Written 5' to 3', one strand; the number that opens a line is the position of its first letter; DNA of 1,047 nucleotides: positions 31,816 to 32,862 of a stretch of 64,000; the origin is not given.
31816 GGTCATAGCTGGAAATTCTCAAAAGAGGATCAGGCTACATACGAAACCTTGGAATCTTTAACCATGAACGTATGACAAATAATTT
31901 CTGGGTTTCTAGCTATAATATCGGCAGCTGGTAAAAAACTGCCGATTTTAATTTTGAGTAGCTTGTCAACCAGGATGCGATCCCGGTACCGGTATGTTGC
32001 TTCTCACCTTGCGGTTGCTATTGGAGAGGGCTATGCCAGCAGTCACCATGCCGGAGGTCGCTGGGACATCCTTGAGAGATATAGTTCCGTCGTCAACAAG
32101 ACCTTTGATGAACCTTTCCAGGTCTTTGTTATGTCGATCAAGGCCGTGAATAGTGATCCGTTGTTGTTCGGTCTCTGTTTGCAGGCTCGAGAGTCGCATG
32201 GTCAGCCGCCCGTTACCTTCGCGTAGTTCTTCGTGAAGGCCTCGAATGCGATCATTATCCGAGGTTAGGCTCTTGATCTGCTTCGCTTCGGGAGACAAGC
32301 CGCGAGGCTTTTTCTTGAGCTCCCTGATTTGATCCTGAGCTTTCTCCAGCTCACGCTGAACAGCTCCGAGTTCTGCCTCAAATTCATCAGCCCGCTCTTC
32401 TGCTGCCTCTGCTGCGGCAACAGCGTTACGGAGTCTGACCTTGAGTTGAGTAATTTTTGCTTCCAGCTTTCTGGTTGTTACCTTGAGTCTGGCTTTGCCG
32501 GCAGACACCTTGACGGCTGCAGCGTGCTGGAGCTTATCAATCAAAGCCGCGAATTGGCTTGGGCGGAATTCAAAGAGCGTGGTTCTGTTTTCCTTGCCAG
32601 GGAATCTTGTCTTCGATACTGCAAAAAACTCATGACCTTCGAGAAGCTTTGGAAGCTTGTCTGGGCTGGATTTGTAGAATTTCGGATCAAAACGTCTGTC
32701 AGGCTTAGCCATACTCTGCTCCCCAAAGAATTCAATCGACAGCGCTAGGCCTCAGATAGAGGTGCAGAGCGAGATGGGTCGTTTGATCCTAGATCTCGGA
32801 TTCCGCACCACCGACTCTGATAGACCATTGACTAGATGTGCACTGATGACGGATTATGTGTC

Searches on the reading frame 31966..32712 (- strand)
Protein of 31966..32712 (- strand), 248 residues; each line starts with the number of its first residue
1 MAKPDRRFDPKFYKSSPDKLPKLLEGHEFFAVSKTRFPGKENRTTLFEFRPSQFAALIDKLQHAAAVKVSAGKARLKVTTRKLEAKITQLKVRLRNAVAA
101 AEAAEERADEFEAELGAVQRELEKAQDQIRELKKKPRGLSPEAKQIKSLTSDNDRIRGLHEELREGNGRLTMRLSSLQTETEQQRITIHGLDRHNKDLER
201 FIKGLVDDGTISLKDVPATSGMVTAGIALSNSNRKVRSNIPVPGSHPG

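Call 10: search_protein_families(library=pfam, proteins=[window:31966-32712:-], max_evalue=0.001)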
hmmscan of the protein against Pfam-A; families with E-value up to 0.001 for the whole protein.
window:31966-32712:- (248 aa): 3 families
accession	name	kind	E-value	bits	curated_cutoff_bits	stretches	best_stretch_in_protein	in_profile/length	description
PF05557.18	MAD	-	0.00014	20.8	30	1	73-197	99-222/661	Mitotic checkpoint protein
PF00523.23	Fusion_gly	-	0.00023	20.1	29.8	0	68-139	397-462/487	Fusion glycoprotein F0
PF19220.6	Rod_CreS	-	0.00097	18.7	100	0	74-200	37-160/359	Crescentin, rod domain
